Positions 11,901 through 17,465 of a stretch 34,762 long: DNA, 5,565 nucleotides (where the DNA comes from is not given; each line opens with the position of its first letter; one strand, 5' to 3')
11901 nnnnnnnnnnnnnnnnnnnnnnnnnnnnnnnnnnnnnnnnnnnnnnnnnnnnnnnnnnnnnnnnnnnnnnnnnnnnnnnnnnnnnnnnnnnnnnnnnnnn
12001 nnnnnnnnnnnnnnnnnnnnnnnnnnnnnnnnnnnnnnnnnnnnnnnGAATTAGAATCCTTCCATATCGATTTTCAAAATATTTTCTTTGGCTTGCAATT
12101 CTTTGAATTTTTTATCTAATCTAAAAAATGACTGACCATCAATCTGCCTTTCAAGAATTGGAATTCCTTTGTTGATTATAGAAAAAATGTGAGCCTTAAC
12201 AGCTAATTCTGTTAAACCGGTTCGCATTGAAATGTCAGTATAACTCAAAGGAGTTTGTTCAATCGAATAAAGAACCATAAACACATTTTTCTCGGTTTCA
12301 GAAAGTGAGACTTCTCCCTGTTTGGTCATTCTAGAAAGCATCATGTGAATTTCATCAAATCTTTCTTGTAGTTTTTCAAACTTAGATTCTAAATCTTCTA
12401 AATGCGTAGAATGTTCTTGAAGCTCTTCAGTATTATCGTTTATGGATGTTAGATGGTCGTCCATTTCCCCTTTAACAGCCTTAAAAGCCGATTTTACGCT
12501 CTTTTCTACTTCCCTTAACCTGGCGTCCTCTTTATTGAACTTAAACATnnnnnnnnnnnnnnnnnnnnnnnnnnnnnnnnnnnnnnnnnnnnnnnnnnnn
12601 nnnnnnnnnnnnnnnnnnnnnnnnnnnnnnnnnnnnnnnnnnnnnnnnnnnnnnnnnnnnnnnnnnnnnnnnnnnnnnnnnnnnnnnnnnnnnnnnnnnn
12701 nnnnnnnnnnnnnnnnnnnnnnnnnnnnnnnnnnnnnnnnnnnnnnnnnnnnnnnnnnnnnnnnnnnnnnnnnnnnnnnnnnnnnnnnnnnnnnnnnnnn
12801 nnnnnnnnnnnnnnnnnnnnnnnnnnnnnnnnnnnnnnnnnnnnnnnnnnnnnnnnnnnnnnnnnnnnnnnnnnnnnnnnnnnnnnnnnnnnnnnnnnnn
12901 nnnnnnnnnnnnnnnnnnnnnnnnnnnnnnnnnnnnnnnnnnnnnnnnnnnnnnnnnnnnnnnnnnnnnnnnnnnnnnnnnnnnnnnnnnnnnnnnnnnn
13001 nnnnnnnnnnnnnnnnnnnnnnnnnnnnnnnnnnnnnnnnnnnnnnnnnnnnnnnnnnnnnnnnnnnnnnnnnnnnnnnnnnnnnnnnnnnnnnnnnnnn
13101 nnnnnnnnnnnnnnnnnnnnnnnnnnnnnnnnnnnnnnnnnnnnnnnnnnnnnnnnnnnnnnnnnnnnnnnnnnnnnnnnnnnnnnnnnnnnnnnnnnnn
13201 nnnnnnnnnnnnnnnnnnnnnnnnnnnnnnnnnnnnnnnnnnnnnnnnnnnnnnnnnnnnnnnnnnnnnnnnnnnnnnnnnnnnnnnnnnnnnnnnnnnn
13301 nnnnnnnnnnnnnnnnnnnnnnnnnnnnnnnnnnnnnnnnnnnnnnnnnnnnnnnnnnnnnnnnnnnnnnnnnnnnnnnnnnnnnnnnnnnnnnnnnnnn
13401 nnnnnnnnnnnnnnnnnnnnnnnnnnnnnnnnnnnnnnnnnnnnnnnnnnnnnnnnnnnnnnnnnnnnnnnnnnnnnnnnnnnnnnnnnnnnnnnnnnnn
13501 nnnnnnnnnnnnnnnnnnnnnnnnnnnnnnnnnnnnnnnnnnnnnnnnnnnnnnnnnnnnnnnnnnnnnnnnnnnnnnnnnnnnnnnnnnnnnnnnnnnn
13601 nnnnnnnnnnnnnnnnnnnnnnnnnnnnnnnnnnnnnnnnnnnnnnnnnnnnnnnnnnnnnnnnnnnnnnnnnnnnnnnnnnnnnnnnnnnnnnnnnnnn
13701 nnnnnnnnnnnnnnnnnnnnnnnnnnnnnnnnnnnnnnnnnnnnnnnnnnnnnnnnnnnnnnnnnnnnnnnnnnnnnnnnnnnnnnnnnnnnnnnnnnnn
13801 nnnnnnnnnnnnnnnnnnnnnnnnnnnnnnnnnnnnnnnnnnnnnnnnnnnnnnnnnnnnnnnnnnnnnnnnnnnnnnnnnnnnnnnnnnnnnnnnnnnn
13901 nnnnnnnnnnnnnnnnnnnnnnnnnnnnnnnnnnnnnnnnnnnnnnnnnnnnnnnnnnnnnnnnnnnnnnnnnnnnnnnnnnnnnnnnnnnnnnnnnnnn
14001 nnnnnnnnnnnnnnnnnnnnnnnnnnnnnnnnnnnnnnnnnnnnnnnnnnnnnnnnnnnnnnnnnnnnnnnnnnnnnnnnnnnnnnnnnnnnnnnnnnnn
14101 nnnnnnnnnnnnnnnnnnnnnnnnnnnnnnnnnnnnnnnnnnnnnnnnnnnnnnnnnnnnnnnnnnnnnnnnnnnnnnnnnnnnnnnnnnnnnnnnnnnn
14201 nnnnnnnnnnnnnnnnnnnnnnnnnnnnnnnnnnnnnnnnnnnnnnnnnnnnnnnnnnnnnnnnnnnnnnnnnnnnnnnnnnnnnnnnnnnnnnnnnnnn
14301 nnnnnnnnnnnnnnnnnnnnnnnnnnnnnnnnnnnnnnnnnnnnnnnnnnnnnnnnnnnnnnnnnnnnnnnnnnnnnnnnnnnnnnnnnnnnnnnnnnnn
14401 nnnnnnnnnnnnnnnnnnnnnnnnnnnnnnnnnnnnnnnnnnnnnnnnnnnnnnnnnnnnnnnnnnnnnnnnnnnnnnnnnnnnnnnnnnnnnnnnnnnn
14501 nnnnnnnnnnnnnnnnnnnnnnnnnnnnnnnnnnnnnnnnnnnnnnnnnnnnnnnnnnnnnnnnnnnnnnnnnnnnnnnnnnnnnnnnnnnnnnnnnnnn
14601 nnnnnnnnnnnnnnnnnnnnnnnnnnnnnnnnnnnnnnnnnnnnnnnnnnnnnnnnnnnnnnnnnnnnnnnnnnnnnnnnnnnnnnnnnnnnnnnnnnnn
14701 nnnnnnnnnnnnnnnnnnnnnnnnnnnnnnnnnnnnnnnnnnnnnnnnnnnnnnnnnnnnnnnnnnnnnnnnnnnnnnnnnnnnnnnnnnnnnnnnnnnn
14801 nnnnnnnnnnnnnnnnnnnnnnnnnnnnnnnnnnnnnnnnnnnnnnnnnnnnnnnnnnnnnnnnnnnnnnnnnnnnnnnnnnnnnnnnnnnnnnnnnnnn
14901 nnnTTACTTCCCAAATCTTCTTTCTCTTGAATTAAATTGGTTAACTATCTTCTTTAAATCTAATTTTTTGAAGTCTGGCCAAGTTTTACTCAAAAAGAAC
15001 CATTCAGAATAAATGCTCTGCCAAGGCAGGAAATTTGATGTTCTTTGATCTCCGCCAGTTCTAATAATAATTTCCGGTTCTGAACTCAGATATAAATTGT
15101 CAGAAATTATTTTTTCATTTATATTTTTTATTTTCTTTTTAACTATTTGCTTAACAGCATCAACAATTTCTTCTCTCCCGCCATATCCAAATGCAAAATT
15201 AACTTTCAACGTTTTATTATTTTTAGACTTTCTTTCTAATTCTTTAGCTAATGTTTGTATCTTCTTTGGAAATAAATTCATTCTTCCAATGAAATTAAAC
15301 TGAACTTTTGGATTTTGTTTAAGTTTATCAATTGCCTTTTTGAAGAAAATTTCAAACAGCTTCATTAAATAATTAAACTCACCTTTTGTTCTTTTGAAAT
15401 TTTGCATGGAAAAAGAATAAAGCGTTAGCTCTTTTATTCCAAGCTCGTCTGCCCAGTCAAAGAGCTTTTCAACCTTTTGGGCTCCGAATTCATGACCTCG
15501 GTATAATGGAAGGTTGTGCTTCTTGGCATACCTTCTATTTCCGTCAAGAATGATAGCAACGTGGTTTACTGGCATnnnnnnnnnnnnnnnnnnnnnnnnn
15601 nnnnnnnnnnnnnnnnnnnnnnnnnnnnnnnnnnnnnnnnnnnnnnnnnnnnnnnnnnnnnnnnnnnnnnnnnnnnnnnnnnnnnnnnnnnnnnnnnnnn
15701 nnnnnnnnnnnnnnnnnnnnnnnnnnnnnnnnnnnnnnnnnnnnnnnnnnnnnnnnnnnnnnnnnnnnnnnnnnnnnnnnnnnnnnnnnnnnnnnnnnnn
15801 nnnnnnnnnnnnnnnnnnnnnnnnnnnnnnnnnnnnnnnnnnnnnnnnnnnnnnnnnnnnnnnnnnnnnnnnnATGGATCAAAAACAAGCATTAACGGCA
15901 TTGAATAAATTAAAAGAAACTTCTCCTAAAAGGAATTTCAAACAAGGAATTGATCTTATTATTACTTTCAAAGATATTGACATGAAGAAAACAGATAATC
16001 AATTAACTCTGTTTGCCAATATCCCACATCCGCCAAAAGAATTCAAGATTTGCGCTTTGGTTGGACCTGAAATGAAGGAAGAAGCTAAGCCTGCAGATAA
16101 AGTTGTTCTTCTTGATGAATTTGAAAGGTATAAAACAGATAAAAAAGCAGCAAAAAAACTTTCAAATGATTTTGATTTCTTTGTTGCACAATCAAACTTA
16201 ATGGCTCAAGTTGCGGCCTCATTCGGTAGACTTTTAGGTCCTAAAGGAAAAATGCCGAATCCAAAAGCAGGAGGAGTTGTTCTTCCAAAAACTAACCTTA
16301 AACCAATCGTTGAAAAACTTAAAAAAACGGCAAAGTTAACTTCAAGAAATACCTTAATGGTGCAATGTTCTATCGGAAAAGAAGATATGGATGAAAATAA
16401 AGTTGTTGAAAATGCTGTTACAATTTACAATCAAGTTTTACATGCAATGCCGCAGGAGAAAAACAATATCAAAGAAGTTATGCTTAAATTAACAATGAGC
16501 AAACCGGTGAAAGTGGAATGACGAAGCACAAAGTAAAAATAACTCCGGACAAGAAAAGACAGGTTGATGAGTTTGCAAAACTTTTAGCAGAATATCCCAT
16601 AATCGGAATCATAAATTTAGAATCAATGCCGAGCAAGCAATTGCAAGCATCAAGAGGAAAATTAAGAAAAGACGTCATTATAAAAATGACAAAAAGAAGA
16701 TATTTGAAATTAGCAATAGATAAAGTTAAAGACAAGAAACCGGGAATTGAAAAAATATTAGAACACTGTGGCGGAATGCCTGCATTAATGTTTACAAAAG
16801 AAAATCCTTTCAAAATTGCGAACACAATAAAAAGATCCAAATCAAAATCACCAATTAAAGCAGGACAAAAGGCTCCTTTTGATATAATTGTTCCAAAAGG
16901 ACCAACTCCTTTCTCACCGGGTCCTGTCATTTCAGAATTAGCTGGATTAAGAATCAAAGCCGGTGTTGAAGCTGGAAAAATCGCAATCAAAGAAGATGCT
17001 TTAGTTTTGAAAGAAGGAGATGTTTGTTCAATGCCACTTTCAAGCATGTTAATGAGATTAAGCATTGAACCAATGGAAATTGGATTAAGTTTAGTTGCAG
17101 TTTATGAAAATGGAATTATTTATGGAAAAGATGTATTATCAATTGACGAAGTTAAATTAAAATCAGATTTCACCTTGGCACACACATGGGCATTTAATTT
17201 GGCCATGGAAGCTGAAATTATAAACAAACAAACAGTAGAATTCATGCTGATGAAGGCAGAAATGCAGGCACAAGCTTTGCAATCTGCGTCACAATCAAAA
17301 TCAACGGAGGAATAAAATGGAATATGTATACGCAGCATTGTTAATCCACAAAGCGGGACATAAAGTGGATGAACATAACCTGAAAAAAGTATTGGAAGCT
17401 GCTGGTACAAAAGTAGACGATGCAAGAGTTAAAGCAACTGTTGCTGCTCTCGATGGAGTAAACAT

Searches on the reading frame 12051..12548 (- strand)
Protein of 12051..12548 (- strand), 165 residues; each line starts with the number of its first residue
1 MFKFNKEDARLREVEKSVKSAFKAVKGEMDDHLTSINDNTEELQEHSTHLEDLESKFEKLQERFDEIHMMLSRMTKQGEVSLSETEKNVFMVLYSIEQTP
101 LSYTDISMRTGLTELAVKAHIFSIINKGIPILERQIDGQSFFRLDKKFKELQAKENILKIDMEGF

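Call 81: search_protein_families(library=pfam, proteins=[window:12051-12548:-], max_evalue=0.001)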
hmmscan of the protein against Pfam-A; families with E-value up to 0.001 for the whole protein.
window:12051-12548:- (165 aa): 1 family
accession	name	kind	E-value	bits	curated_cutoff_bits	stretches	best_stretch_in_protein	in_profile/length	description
PF24615.2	Spectrin_Anc-1_2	-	0.0002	22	28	0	21-86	8-72/105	Nuclear anchorage protein 1, spectrin repeat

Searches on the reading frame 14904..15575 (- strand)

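Call 81: search_protein_families(library=pfam, proteins=[window:14904-15575:-], max_evalue=0.001)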
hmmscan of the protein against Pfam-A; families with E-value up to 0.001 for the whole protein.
window:14904-15575:- (223 aa): 1 family
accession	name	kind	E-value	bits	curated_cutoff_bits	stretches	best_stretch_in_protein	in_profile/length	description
PF01255.24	Prenyltransf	-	3.6e-74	249.4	27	1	9-222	1-219/219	Putative undecaprenyl diphosphate synthase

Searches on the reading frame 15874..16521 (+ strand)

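Call 81: search_protein_families(library=pfam, proteins=[window:15874-16521:+], max_evalue=0.001)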
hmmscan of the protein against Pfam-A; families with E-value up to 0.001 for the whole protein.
window:15874-16521:+ (215 aa): 1 family
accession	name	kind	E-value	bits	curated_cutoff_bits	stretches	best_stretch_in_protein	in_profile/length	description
PF00687.26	Ribosomal_L1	-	3.5e-41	141.4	32.2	1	13-209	1-197/198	Ribosomal protein L1p/L10e family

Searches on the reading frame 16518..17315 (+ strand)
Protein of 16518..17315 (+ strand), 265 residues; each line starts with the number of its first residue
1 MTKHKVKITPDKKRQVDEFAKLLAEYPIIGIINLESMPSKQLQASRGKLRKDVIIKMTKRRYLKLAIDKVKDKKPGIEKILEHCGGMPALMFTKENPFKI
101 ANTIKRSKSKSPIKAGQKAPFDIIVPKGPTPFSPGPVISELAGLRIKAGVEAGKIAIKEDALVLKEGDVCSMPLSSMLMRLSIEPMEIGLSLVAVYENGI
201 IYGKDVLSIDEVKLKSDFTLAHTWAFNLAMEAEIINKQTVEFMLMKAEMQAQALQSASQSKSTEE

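Call 81: search_protein_families(library=pfam, proteins=[window:16518-17315:+], max_evalue=0.001)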
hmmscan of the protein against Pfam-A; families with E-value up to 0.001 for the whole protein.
window:16518-17315:+ (265 aa): 2 families
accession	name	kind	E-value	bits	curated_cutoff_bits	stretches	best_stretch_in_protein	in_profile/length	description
PF00466.25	Ribosomal_L10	-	5.9e-17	62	22.8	1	10-107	4-98/100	Ribosomal protein L10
PF17777.6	RL10P_insert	-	8.1e-12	45.3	29.1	1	114-183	2-71/71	Insertion domain in 60S ribosomal protein L10P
